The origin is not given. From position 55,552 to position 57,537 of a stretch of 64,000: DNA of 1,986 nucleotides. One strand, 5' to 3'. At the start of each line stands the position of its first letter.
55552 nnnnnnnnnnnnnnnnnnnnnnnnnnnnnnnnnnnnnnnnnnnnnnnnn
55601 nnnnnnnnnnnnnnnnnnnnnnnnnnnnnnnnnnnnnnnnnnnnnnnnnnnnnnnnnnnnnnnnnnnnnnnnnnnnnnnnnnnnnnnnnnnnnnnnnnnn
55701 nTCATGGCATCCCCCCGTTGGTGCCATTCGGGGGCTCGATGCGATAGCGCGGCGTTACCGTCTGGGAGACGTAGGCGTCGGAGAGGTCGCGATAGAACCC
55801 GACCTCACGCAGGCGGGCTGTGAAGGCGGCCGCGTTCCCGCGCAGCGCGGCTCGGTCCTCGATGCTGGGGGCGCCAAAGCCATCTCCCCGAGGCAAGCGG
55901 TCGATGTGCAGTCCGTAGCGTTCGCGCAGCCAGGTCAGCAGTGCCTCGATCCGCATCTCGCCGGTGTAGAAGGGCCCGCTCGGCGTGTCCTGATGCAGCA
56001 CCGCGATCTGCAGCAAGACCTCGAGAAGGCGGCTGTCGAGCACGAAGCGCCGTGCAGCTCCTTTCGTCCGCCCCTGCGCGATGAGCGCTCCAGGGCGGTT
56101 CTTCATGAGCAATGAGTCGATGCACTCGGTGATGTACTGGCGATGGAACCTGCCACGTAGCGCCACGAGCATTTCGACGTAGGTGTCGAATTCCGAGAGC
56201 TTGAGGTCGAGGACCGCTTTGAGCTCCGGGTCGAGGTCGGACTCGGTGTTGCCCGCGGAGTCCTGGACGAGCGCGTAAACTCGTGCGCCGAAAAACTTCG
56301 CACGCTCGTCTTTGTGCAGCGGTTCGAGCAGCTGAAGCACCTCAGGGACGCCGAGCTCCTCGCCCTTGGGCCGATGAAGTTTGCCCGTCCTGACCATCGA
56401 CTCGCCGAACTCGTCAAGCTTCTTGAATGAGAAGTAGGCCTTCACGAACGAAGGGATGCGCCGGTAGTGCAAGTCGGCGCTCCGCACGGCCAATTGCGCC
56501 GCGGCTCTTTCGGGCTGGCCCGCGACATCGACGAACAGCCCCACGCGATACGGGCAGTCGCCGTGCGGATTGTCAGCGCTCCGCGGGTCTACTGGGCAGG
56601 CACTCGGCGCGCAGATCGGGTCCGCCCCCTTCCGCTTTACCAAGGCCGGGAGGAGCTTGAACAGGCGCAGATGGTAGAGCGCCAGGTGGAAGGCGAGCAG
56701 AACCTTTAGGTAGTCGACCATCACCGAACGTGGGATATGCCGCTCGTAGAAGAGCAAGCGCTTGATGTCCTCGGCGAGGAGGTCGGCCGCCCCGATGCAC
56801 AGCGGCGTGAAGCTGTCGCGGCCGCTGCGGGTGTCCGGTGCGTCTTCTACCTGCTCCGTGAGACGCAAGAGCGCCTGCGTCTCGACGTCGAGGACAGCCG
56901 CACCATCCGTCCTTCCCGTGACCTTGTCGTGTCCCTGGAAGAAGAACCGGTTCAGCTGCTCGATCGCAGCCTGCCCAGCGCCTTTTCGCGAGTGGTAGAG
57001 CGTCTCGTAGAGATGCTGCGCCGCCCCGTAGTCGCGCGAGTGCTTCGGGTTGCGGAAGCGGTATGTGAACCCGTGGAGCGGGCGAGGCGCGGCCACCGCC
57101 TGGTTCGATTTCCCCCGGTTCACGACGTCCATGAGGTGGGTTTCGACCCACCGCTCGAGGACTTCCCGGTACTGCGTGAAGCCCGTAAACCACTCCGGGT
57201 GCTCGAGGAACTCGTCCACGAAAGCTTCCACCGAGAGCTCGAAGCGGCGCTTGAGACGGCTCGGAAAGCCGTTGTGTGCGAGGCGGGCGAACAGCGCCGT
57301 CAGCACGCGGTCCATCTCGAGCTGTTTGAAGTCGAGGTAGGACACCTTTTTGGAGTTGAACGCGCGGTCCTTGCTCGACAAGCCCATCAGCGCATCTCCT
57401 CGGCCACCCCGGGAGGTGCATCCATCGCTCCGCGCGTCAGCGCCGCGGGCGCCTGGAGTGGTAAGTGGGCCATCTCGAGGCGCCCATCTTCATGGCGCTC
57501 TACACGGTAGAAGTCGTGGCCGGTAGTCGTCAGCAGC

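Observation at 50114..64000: Five-gene overlapping operon combining HsdS-like specificity proteins, a NERD-tandem-kinase-NTPase giant and a DUF87/HerA giant: candidate undescribed defence system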

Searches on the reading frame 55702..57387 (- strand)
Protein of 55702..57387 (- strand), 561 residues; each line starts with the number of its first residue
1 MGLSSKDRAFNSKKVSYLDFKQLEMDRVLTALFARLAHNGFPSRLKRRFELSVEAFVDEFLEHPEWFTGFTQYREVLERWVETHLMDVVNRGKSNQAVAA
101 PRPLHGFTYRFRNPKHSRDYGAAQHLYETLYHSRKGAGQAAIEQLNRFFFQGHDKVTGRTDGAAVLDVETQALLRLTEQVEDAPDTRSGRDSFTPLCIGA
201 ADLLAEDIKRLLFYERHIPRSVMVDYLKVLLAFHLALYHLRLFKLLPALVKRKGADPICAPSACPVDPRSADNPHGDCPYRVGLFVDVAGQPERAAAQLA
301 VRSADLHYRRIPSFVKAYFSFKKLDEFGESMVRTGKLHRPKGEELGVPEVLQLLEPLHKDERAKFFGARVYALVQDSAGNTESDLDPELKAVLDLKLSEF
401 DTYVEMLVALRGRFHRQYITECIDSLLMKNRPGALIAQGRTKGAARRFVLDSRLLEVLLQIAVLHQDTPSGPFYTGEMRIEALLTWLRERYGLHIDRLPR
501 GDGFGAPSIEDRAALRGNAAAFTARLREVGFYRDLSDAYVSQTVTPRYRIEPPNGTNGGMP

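Call 5: search_protein_families(library=pfam, proteins=[window:55702-57387:-], max_evalue=0.01)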
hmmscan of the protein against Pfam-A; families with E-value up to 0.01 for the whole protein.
window:55702-57387:- (561 aa): 1 family
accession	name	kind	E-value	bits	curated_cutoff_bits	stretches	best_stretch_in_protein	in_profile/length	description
PF09675.16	Chlamy_scaf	-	0.0012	19.4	25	0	9-73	47-113/134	Chlamydia-phage Chp2 scaffold (Chlamy_scaf)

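Call 6: search_protein_families(library=padloc, proteins=[window:55702-57387:-], max_evalue=0.01)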
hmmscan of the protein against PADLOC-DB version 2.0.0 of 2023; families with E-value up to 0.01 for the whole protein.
window:55702-57387:- (561 aa): 2 families
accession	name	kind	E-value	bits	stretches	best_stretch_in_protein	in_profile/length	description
PDLC04139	mad7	-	2.6e-153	509.7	1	14-546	2-504/504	mads_7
PDLC02799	SspG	-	9.4e-07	26.2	1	477-540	430-494/498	SspG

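Call 11: find_encoding_contigs(protein=window:55702-57387:-, flank=10000, max_places=6)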
Protein window:55702-57387:- (561 aa): 1 contig read that carries it; 1 place shown.
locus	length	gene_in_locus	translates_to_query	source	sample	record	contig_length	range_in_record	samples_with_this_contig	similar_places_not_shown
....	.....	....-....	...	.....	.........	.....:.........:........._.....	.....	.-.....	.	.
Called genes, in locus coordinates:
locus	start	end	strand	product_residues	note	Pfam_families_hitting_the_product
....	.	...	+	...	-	?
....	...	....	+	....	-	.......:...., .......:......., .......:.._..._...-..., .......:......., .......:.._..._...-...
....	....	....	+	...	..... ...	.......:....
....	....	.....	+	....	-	-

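Call 15: find_related_loci(query=window:55702-57387:-, collection=genome_contigs, flank=10000)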
Query window:55702-57387:- (561 aa) in genome_contigs; peptide patterns used: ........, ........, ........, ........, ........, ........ (x = any residue, [..] = any of these).
124 stretches matched a pattern; 30 encode a relative of the query (tblastn E <= 1e-3); 30 distinct loci.
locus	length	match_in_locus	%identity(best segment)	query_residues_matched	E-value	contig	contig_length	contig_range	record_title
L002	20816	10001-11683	93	1-561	0e+0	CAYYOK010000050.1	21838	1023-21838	MAG TPA_asm: uncultured bacterium isolate SRP304446_co1_88 genome assembly, contig: NODE_1662_length_21838_cov_17.250838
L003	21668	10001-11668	88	1-556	0e+0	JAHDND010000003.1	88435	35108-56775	MAG: Candidatus Thiosymbion sp. isolate R3-B40 k141_263741, whole genome shotgun sequence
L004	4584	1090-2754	79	1-555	0e+0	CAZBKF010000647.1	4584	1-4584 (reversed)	MAG TPA_asm: uncultured Rickettsiales bacterium isolate binchicken_co141_65 genome assembly, contig: NODE_61633_length_4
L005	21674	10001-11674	77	1-559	0e+0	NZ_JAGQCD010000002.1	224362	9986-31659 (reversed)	Cyanobium sp. Cruz-8D1 Cruz-8D1-C2, whole genome shotgun sequence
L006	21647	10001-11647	76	1-550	0e+0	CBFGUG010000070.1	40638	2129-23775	MAG TPA_asm: uncultured bacterium isolate SRR17295757_binner12_Refined_151 genome assembly, contig: ERZ23398518.838, who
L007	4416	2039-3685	76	1-550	0e+0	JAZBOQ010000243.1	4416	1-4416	MAG: Thermoanaerobaculales bacterium isolate bin.607 k117_7559568, whole genome shotgun sequence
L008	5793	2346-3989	75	1-551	0e+0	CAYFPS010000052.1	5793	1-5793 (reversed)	MAG TPA_asm: uncultured Bacteroidaceae bacterium isolate ERP019367_co1_104 genome assembly, contig: NODE_7733_length_579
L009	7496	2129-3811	74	1-559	0e+0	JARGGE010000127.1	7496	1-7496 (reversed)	MAG: Trueperaceae bacterium isolate C14-24 NODE_127_length_7496_cov_3.003639, whole genome shotgun sequence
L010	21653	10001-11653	73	1-558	0e+0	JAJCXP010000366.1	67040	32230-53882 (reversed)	MAG: Acidobacteriota bacterium isolate OFTM233 OFTM233_365, whole genome shotgun sequence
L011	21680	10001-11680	74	1-561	0e+0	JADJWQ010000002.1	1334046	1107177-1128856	MAG: Planctomycetota bacterium isolate Kalu_18-Q3-R12-55_BAT3C.357 tig00001024-10-13310640, whole genome shotgun sequenc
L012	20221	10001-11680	72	1-561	0e+0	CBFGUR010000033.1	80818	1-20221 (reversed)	MAG TPA_asm: uncultured Polyangiaceae bacterium isolate SRR17295757_metabat2_102 genome assembly, contig: ERZ23398518.20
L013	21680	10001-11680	72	1-561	0e+0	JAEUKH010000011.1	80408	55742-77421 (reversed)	MAG: Myxococcales bacterium isolate new MAG-90 k141_643806, whole genome shotgun sequence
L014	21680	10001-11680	73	1-561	0e+0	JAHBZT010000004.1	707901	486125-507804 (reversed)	MAG: Rubrivivax sp. isolate ACE_PRO12 PRO12_4, whole genome shotgun sequence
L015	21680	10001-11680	72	1-561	0e+0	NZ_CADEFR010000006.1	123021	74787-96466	MAG: uncultured Methylibium sp. isolate Methylibium sp. RBC061, whole genome shotgun sequence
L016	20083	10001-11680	70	1-559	0e+0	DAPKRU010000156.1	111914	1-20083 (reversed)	MAG TPA_asm: Polyangiaceae bacterium LLY-WYZ-15_(1-7) isolate LLY-WYZ-15_3 k141_343967, whole genome shotgun sequence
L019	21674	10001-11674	72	1-559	0e+0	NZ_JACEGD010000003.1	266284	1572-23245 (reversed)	Bradyrhizobium diversitatis strain CNPSo 4019 scaffold_2, whole genome shotgun sequence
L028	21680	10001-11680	72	1-561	0e+0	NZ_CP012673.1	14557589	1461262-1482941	Sorangium cellulosum strain So ce26 chromosome, complete genome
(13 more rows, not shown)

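Call 18: search_protein_families(library=padloc, proteins=[L002:2282-4447:+, L005:2402-4474:+, L005:959-2017:+, L019:436-2541:+, L019:2538-3836:+, L019:3833-4465:+, L028:2264-4453:+, L028:599-1543:+], max_evalue=0.001)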
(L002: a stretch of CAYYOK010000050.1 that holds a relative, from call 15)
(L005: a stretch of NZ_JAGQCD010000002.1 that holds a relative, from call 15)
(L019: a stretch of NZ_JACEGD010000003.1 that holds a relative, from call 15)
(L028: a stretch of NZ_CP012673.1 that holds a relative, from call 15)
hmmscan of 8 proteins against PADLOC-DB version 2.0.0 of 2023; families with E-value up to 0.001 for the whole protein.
L002:2282-4447:+ (721 aa): 46 families (the best 25 are shown)
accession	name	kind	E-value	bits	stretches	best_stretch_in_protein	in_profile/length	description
PDLC03318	MTase_II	-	3.3e-263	873.3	1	40-719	9-721/723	Type II methyltransferase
PDLC04134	mad2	-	2.4e-89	298.4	1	64-716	3-491/492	mads_2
PDLC03034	MTase_I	-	6e-62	207.9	2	61-481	53-436/672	Type I methyltransferase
PDLC03018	MTase_I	-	7.4e-57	191.3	3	63-416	22-354/749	Type I methyltransferase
PDLC03030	MTase_I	-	5.8e-48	161.8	1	218-625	186-582/670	Type I methyltransferase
PDLC03021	MTase_I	-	1.5e-40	137.4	1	246-627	29-380/491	Type I methyltransferase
PDLC03218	MTase_II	-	1.7e-38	130.6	1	325-661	221-512/532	Type II methyltransferase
PDLC03026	MTase_I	-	1.6e-35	121.2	1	244-629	28-361/487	Type I methyltransferase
PDLC03317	MTase_II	-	2.3e-28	97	1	223-660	165-561/831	Type II methyltransferase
PDLC03357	MTase_II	-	2.4e-27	93.6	1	289-658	44-362/620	Type II methyltransferase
PDLC03025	MTase_I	-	7.2e-24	82.4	1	355-626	147-373/569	Type I methyltransferase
PDLC03024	MTase_I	-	3e-23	80.1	1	389-676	323-618/628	Type I methyltransferase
PDLC03023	MTase_I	-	7.3e-22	75.5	1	547-656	571-691/716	Type I methyltransferase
PDLC03031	MTase_I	-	2.7e-17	60.3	1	326-625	136-404/834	Type I methyltransferase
PDLC03036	MTase_I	-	3.5e-14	50.1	1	365-513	211-340/635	Type I methyltransferase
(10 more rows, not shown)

L005:2402-4474:+ (690 aa): 41 families (the best 25 are shown)
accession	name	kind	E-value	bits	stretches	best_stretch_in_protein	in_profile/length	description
PDLC03318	MTase_II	-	5.3e-259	859.4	1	13-687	9-718/723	Type II methyltransferase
PDLC04134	mad2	-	1.6e-88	295.7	1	36-687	2-491/492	mads_2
PDLC03034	MTase_I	-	1.4e-61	206.7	1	34-641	53-629/672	Type I methyltransferase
PDLC03018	MTase_I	-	5.8e-57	191.6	3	34-386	20-353/749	Type I methyltransferase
PDLC03030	MTase_I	-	2.6e-45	153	1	181-596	176-582/670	Type I methyltransferase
PDLC03021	MTase_I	-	1.2e-38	131.2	1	198-598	7-380/491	Type I methyltransferase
PDLC03218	MTase_II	-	1.7e-38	130.5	1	296-632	221-512/532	Type II methyltransferase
PDLC03026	MTase_I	-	7.4e-33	112.4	1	216-600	27-361/487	Type I methyltransferase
PDLC03317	MTase_II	-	5.5e-28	95.7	1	196-630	165-560/831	Type II methyltransferase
PDLC03357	MTase_II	-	1e-27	94.8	1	261-629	45-362/620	Type II methyltransferase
PDLC03024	MTase_I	-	2.7e-25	86.9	2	518-642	486-613/628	Type I methyltransferase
PDLC03023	MTase_I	-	1.3e-22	78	1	517-627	570-691/716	Type I methyltransferase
PDLC03025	MTase_I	-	4.9e-22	76.3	1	324-598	145-374/569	Type I methyltransferase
PDLC03031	MTase_I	-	1.4e-16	57.9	1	294-596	133-404/834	Type I methyltransferase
PDLC03311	MTase_II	-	1.5e-13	48.2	1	470-596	100-209/464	Type II methyltransferase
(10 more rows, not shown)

L005:959-2017:+ (352 aa): 6 families
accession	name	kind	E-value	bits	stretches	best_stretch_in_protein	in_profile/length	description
PDLC04815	PDC-S02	-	5.2e-146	484.4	1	1-349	1-344/346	-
PDLC04819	PDC-S02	-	1.2e-64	216.7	1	2-347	4-330/334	-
PDLC04806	PDC-S02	-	1.2e-25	88.5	2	2-148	3-151/324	-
PDLC04824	PDC-S02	-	1.3e-12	45.5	1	3-151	4-154/308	-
PDLC04799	PDC-S02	-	7.6e-09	33.1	1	64-150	70-153/308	-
PDLC03448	REase_II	-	3.5e-06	23.4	1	22-153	283-412/857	Type II restriction enzyme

L019:436-2541:+ (701 aa): 47 families (the best 25 are shown)
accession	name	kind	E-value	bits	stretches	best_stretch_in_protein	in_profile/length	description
PDLC03318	MTase_II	-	3.1e-252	837.1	1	27-700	4-722/723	Type II methyltransferase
PDLC04134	mad2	-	5.9e-97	323.5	1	56-695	3-490/492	mads_2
PDLC03034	MTase_I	-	8.5e-61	204.1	2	51-463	51-437/672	Type I methyltransferase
PDLC03018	MTase_I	-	3.1e-54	182.6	2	39-399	6-356/749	Type I methyltransferase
PDLC03030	MTase_I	-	2.9e-46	156.2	1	211-610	189-587/670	Type I methyltransferase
PDLC03021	MTase_I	-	2.8e-40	136.6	1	236-606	29-379/491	Type I methyltransferase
PDLC03218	MTase_II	-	3.3e-36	123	1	303-652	218-521/532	Type II methyltransferase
PDLC03026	MTase_I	-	1.9e-34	117.6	1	233-607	27-358/487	Type I methyltransferase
PDLC03317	MTase_II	-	3.8e-31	106.2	1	204-639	155-560/831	Type II methyltransferase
PDLC03357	MTase_II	-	5.8e-30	102.2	1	272-638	44-362/620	Type II methyltransferase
PDLC03025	MTase_I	-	1.4e-26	91.3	1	294-605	103-372/569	Type I methyltransferase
PDLC03024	MTase_I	-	2.8e-18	63.7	1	527-656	486-618/628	Type I methyltransferase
PDLC03023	MTase_I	-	2.9e-18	63.6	1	527-636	571-691/716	Type I methyltransferase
PDLC03031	MTase_I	-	3e-15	53.5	1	310-607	139-406/834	Type I methyltransferase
PDLC03036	MTase_I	-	1.2e-13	48.3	1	347-605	212-432/635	Type I methyltransferase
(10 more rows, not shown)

L019:2538-3836:+ (432 aa): 108 families (the best 25 are shown)
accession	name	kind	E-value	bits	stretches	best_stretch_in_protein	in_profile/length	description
PDLC04135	mad3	-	1.7e-45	154.2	1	1-431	1-374/374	mads_3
PDLC04178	HEC-01A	-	8.6e-33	111.9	1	2-395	9-345/399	-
PDLC04184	HEC-01A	-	2.1e-31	107.4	2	287-385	282-393/464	-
PDLC02980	AriA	-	1.5e-28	98.7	1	25-384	3-304/304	-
PDLC04182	HEC-01A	-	1.3e-26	91.5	2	191-387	160-355/406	-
PDLC04175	HEC-01A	-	2.4e-26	90.7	2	257-432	183-359/363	-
PDLC04183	HEC-01A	-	6.3e-26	89.3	2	231-430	193-397/402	-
PDLC04144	HEC-01B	-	4e-21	73.6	2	197-404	156-361/395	-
PDLC04541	PDC-M25A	-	7.8e-20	69.3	2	294-383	234-310/380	-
PDLC04177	HEC-01A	-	6.9e-19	66.1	1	281-432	239-389/393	-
PDLC04176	HEC-01A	-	1.3e-17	62.2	1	280-391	214-329/371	-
PDLC04393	PDC-M07A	-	3.4e-17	60.5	2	212-384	179-354/435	-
PDLC04180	HEC-01A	-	3.8e-17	60.5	2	2-57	3-59/382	-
PDLC04391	PDC-M07A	-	4e-17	60.3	1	1-385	1-351/412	-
PDLC04389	PDC-M07A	-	2.4e-16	57.7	1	2-385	6-373/443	-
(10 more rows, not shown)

L019:3833-4465:+ (210 aa): 1 family
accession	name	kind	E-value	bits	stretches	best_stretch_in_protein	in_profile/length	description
PDLC04136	mad4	-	7.5e-14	50.5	1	2-118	4-109/110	mads_4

L028:2264-4453:+ (729 aa): 48 families (the best 25 are shown)
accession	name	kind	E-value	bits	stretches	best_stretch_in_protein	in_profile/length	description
PDLC03318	MTase_II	-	6.7e-262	869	1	55-727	9-721/723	Type II methyltransferase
PDLC04134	mad2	-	2.8e-94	314.7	1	78-722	2-489/492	mads_2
PDLC03034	MTase_I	-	1.3e-63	213.4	2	74-489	51-436/672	Type I methyltransferase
PDLC03018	MTase_I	-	8.2e-55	184.5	3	60-425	4-355/749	Type I methyltransferase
PDLC03030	MTase_I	-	1e-46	157.7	1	234-634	189-583/670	Type I methyltransferase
PDLC03021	MTase_I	-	3.1e-41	139.7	1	306-635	84-380/491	Type I methyltransferase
PDLC03218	MTase_II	-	4.7e-40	135.7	1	286-665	182-508/532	Type II methyltransferase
PDLC03026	MTase_I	-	5.9e-35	119.3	1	299-639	62-362/487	Type I methyltransferase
PDLC03025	MTase_I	-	7.9e-27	92.2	1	362-635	146-374/569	Type I methyltransferase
PDLC03317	MTase_II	-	2.3e-25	87.1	1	226-641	154-539/831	Type II methyltransferase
PDLC03357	MTase_II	-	1e-24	84.9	1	307-663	52-359/620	Type II methyltransferase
PDLC03023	MTase_I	-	2e-19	67.4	1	554-661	570-688/716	Type I methyltransferase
PDLC03031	MTase_I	-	2.4e-16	57.1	1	332-636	134-407/834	Type I methyltransferase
PDLC03024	MTase_I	-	3.8e-16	56.6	1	555-666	486-600/628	Type I methyltransferase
PDLC03036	MTase_I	-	5.5e-16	56.1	1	374-638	212-438/635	Type I methyltransferase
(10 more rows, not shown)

L028:599-1543:+ (314 aa): 0 families

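Call 19: search_protein_families(library=pfam, proteins=[L002:2282-4447:+, L005:2402-4474:+, L005:959-2017:+, L019:436-2541:+, L019:2538-3836:+, L019:3833-4465:+, L028:2264-4453:+, L028:599-1543:+], max_evalue=0.001)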
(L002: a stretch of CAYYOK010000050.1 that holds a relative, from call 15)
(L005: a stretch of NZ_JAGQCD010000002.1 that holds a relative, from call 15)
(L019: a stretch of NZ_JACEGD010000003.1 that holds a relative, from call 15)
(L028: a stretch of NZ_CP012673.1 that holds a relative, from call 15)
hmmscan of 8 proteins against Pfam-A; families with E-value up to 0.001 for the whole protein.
L002:2282-4447:+ (721 aa): 5 families
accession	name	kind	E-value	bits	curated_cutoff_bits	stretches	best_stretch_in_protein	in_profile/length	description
PF02384.22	N6_Mtase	-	1.1e-32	114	20.4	1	350-628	4-236/311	N-6 DNA Methylase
PF13588.12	HSDR_N_2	-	8.8e-08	32.7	25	1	65-184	1-100/110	Type I restriction enzyme R protein N terminus (HSDR_N)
PF01170.24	UPF0020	-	9.7e-07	29.1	22.3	1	381-518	20-139/197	RMKL-like, methyltransferase domain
PF07669.17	Eco57I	-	8.1e-06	26.5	25.3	1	444-607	1-171/171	Eco57I restriction-modification methylase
PF20473.4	MmeI_Mtase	-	0.00037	20.2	27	1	390-468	20-87/259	MmeI, DNA-methyltransferase domain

L005:2402-4474:+ (690 aa): 4 families
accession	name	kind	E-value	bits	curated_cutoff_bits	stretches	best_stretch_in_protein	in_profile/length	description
PF02384.22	N6_Mtase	-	2.2e-31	109.8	20.4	1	321-599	4-236/311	N-6 DNA Methylase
PF13588.12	HSDR_N_2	-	1.9e-09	38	25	1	38-157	1-100/110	Type I restriction enzyme R protein N terminus (HSDR_N)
PF07669.17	Eco57I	-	2.7e-05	24.8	25.3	1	416-578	2-171/171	Eco57I restriction-modification methylase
PF01170.24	UPF0020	-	0.00013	22.2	22.3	1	354-485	22-135/197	RMKL-like, methyltransferase domain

L005:959-2017:+ (352 aa): 1 family
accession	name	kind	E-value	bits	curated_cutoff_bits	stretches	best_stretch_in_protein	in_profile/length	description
PF04471.18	Mrr_cat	-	1.7e-21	76.9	21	1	209-321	3-113/115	Restriction endonuclease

L019:436-2541:+ (701 aa): 4 families
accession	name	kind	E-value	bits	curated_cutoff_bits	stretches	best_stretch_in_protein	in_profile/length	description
PF02384.22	N6_Mtase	-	9.6e-29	101.1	20.4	1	334-606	7-234/311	N-6 DNA Methylase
PF13588.12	HSDR_N_2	-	2.1e-10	41.1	25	1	59-174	3-100/110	Type I restriction enzyme R protein N terminus (HSDR_N)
PF07669.17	Eco57I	-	1.7e-07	31.9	25.3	1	426-587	2-171/171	Eco57I restriction-modification methylase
PF01170.24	UPF0020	-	6.3e-06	26.5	22.3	1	366-495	24-135/197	RMKL-like, methyltransferase domain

L019:2538-3836:+ (432 aa): 6 families
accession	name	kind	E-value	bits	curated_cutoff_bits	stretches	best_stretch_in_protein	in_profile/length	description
PF13304.12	AAA_21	-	9.6e-27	95.3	27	2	291-383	209-303/304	AAA domain, putative AbiEii toxin, Type IV TA system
PF13175.12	AAA_15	-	1.5e-13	51.6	32.1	2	1-40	1-42/374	AAA ATPase domain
PF02463.25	SMC_N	-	1.4e-06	28.3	40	1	1-385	1-204/220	RecF/RecN/SMC N terminal domain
PF00005.33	ABC_tran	-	8.5e-05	23.6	25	1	16-40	6-30/137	ABC transporter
PF11398.14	DUF2813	-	0.00032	20.6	21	0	2-40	3-41/372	Protein of unknown function (DUF2813)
PF13555.12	AAA_29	-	0.00071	19.7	27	0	13-39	12-40/61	P-loop containing region of AAA domain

L019:3833-4465:+ (210 aa): 0 families

L028:2264-4453:+ (729 aa): 4 families
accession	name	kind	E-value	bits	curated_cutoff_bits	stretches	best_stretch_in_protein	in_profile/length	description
PF02384.22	N6_Mtase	-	4e-33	115.5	20.4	1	361-637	7-240/311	N-6 DNA Methylase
PF13588.12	HSDR_N_2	-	1.4e-09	38.4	25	1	82-197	3-100/110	Type I restriction enzyme R protein N terminus (HSDR_N)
PF01170.24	UPF0020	-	1.2e-07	32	22.3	1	390-522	21-135/197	RMKL-like, methyltransferase domain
PF07669.17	Eco57I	-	6e-07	30.2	25.3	1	452-613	1-169/171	Eco57I restriction-modification methylase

L028:599-1543:+ (314 aa): 0 families

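Call 29: search_solved_structures(query=window:55702-57387:-, max_evalue=1)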
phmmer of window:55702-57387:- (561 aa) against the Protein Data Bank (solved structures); distinct sequences matched with E-value up to 1: 0.

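Call 34: search_protein_families(library=ncbifam, proteins=[window:55702-57387:-], max_evalue=0.01)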
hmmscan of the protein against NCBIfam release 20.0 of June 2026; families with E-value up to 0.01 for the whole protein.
window:55702-57387:- (561 aa): 1 family
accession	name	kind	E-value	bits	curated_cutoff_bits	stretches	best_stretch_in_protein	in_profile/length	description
NF047733.1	antiphage_MADS7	equivalog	9e-203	675.1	410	1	3-548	1-529/529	methylation-associated defense system protein MAD7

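Call 40: search_dna_similar(query=window:55702-57387:-, collection=plasmids, mode=protein, max_rows=15)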
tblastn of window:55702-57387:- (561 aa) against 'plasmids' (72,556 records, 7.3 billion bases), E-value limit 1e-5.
Records with a match: 6; places in all: 6; records where one place covers at least 80% of the query: 6.
Best place of each record, by identity: <60% 6.
By first word of the organism name: Piscinibacter 1; Hymenobacter 1; Chondrinema 1; Phocaeicola 1; Bacteroides 1; Bacillus 1.
By predicted mobility (MOB-suite, as given by PLSDB): non-mobilizable 5; mobilizable 1.
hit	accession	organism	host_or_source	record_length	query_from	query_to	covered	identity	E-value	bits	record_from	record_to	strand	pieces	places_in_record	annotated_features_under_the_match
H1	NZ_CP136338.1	Piscinibacter gummiphilus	single cell,soil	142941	1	554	99%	59.9%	0e+0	650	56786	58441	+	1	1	hypothetical protein | protein kinase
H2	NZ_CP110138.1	Hymenobacter sp. YIM 151858-1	whole organism,soil sample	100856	1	551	98%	30.1%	2e-68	247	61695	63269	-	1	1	hypothetical protein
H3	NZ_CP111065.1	Chondrinema litorale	Seaweed,red alga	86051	1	558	99%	28.9%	8e-69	248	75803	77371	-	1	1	hypothetical protein (x2)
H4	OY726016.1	Phocaeicola massiliensis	-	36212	3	549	98%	29.3%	2e-55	209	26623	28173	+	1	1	record has no annotation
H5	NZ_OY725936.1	Bacteroides finegoldii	-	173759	3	549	98%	29.1%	3e-51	197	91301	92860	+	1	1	hypothetical protein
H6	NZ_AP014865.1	Bacillus thuringiensis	-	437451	14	551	96%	24.9%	3e-45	179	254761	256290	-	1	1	hypothetical protein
